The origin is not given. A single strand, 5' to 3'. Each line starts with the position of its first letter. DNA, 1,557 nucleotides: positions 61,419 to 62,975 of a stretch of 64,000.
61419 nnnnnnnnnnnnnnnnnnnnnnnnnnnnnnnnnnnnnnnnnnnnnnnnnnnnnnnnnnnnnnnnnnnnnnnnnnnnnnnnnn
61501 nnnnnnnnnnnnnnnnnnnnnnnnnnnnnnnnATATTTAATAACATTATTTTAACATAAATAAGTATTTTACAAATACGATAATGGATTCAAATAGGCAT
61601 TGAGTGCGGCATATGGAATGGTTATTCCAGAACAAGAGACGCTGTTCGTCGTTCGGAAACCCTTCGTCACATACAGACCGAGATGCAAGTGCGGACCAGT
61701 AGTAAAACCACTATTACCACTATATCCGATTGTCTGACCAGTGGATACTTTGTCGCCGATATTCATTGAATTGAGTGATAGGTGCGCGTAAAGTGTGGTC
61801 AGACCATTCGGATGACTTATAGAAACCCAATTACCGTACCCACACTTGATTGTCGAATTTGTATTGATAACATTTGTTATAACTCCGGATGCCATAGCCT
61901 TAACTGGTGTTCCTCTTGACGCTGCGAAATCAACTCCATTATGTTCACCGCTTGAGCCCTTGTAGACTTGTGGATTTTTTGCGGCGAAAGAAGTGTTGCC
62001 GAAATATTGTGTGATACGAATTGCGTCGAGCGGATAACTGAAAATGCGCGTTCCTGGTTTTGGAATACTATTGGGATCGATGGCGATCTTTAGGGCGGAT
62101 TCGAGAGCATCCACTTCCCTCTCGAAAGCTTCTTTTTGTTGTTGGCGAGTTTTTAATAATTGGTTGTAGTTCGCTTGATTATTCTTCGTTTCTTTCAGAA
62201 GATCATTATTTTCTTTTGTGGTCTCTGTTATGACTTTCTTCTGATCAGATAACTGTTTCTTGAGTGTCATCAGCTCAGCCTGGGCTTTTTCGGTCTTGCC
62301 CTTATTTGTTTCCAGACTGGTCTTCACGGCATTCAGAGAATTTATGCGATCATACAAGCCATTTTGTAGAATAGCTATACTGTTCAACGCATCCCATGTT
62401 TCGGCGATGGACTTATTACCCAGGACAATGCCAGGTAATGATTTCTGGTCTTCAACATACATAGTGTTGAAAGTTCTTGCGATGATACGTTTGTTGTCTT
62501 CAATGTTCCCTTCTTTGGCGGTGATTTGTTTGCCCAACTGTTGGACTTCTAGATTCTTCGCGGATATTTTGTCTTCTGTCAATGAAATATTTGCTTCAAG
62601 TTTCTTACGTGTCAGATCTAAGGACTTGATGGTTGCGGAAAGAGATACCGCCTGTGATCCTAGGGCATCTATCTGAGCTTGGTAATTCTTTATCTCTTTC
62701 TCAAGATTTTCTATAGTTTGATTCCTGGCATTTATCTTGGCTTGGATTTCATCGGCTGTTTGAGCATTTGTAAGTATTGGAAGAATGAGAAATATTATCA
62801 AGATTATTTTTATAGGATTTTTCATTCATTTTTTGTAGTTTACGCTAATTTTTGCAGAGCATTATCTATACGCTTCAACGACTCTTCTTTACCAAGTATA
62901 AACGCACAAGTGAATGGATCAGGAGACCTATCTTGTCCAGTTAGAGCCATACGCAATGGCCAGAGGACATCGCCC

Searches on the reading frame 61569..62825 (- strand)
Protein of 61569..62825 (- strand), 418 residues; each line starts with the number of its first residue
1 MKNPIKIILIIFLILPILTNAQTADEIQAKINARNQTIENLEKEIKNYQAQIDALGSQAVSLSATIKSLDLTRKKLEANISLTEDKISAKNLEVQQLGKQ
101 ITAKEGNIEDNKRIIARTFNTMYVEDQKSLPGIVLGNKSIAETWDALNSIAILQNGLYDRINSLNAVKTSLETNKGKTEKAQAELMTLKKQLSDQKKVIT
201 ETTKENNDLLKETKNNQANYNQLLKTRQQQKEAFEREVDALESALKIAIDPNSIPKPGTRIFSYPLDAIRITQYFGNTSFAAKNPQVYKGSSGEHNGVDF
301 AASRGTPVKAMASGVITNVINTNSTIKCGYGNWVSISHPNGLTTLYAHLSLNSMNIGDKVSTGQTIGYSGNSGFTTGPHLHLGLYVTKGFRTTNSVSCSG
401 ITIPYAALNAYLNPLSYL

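Call 48: find_homologous_proteins(query=window:61569-62825:-, max_evalue=1e-60)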
Query window:61569-62825:- (418 aa): 5225 proteins with E <= 1e-60 among 8000 candidates; the best 120 are listed.
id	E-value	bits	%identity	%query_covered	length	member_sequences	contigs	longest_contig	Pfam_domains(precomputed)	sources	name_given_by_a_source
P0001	7.0e-267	903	100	100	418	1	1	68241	PF01551.30,PF23649.2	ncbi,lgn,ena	-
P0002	1.3e-183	629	68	100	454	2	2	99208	PF01551.30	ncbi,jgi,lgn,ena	-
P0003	1.3e-166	573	64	98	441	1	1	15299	PF01551.30,PF23649.2,PF25014.2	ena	-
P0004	3.6e-155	535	59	99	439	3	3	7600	PF01551.30,PF23649.2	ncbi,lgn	-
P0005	8.0e-153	527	59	95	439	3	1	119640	PF01551.30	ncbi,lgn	-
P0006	8.1e-150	517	60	95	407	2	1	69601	PF01551.30,PF23649.2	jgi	jgi:murein DD-endopeptidase MepM/ murein hydrolase activator NlpD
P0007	2.0e-148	513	58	99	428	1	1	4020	PF01551.30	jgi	-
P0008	8.6e-148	511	58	100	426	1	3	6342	PF01551.30,PF00038.27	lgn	-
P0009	4.3e-147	508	58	99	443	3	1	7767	PF01551.30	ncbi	-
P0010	1.2e-145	504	57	99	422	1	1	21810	PF01551.30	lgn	-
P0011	6.1e-144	498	55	99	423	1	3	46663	PF01551.30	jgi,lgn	jgi:murein DD-endopeptidase MepM/ murein hydrolase activator NlpD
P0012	1.9e-140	486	55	97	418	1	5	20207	PF01551.30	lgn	-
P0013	2.9e-140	486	53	100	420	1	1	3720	PF01551.30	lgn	-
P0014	2.9e-140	486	55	96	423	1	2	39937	PF01551.30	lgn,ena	-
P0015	3.9e-140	485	55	95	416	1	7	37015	PF01551.30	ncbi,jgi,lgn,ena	ncbi:MAG TPA: peptidoglycan DD-metalloendopeptidase family protein [Candidatus Paceibacterota bacter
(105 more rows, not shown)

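Call 49: find_encoding_contigs(protein=P0002, flank=10000, max_places=2)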
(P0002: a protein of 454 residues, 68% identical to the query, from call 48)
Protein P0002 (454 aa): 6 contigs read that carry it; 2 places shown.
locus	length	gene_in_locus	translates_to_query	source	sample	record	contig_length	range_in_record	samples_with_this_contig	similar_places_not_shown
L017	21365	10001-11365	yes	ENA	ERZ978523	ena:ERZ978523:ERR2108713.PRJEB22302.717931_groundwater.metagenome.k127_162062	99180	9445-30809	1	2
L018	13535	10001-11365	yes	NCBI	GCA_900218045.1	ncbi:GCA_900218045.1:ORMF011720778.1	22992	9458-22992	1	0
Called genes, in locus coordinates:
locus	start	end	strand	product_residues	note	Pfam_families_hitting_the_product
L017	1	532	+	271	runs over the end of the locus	PF01555:N6_N4_Mtase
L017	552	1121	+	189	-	PF06821:Ser_hydrolase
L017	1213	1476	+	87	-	PF02583:Trns_repr_metal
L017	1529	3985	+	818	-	PF00403:HMA, PF08282:Hydrolase_3 (faint), PF00122:E1-E2_ATPase, PF00702:Hydrolase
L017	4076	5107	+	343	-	PF00403:HMA, PF13386:DsbD_2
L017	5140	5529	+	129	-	PF13473:Cupredoxin_1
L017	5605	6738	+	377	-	PF03033:Glyco_transf_28, PF04101:Glyco_tran_28_C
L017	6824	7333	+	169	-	PF23951:DUF7282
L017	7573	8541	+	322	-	PF00389:2-Hacid_dh, PF02826:2-Hacid_dh_C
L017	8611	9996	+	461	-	PF00749:tRNA-synt_1c, PF19269:Anticodon_2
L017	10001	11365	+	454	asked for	PF01551:Peptidase_M23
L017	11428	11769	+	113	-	-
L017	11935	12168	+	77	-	-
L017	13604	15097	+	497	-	-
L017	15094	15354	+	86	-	-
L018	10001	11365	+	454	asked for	PF01551:Peptidase_M23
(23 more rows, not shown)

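Call 50: find_encoding_contigs(protein=P0005, flank=10000, max_places=2)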
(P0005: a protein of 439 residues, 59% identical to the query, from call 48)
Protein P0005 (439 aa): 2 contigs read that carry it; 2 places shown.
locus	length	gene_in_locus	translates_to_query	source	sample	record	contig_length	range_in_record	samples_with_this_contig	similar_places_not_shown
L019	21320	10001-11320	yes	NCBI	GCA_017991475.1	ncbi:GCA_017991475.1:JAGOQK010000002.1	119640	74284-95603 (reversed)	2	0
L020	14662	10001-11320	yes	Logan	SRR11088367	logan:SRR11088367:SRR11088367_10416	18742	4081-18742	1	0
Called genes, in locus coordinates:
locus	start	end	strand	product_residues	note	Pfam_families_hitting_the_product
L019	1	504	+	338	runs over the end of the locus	PF00482:T2SSF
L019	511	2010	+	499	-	PF08309:LVIVD (faint)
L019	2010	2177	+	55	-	-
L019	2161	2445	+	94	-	-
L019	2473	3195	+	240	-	PF02616:SMC_ScpA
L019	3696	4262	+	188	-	PF04079:SMC_ScpB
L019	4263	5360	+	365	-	PF01098:FTSW_RODA_SPOVE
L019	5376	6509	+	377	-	PF03033:Glyco_transf_28, PF04101:Glyco_tran_28_C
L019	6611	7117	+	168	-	PF23951:DUF7282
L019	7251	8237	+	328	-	PF00389:2-Hacid_dh, PF02826:2-Hacid_dh_C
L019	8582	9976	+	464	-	PF00749:tRNA-synt_1c, PF19269:Anticodon_2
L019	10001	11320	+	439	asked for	PF01551:Peptidase_M23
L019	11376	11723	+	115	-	-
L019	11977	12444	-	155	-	-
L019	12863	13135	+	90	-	PF01016:Ribosomal_L27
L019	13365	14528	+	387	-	-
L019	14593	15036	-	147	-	PF01281:Ribosomal_L9_N, PF03948:Ribosomal_L9_C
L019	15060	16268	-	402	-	PF00595:PDZ, PF13180:PDZ_2, PF17820:PDZ_6, PF03572:Peptidase_S41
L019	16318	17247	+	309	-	PF01544:CorA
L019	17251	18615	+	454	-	PF01406:tRNA-synt_1e, PF09334:tRNA-synt_1g (faint), PF23493:CysS_C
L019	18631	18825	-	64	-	-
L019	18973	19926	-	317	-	PF00579:tRNA-synt_1b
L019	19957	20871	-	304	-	PF00226:DnaJ, PF01556:DnaJ_C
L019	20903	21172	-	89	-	PF15738:YafQ_toxin (weak)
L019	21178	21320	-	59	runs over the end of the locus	-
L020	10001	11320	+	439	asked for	PF01551:Peptidase_M23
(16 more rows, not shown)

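Call 51: find_encoding_contigs(protein=P0006, flank=10000, max_places=2)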
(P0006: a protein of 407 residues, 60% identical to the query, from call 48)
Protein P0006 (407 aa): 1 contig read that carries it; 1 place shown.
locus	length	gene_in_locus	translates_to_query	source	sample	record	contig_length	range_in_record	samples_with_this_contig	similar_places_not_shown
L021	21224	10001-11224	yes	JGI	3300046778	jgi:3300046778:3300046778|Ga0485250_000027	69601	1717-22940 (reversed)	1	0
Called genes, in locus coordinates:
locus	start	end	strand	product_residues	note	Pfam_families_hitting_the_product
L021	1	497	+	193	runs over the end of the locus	PF04079:SMC_ScpB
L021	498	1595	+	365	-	PF01098:FTSW_RODA_SPOVE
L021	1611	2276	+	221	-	-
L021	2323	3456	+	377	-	PF03033:Glyco_transf_28, PF04101:Glyco_tran_28_C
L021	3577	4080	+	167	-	PF23951:DUF7282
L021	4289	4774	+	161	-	PF13240:Zn_Ribbon_1 (weak)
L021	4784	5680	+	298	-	PF00515:TPR_1 (faint), PF07719:TPR_2 (faint), PF13181:TPR_8 (faint), PF13424:TPR_12 (faint), PF13432:TPR_16 (faint), PF13428:TPR_14 (faint), PF14559:TPR_19 (faint)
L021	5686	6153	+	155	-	PF17032:Zn_ribbon_15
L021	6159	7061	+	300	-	PF13240:Zn_Ribbon_1, PF13365:Trypsin_2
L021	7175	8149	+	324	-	PF00389:2-Hacid_dh, PF02826:2-Hacid_dh_C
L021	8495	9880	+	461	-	PF00749:tRNA-synt_1c, PF19269:Anticodon_2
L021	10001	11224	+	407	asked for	PF23649:FKBP15 (faint), PF01551:Peptidase_M23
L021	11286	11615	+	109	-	-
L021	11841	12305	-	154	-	-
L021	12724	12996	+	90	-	PF01016:Ribosomal_L27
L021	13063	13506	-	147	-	PF01281:Ribosomal_L9_N, PF03948:Ribosomal_L9_C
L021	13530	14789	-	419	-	PF00595:PDZ, PF13180:PDZ_2 (weak), PF17820:PDZ_6, PF03572:Peptidase_S41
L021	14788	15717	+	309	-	PF01544:CorA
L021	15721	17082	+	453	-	PF01406:tRNA-synt_1e, PF09334:tRNA-synt_1g (faint), PF23493:CysS_C (weak)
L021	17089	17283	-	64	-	-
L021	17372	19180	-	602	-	PF00664:ABC_membrane, PF00005:ABC_tran, PF02463:SMC_N (faint), PF13304:AAA_21 (faint)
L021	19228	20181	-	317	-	PF00579:tRNA-synt_1b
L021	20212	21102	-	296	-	PF00226:DnaJ, PF01556:DnaJ_C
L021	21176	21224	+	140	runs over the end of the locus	-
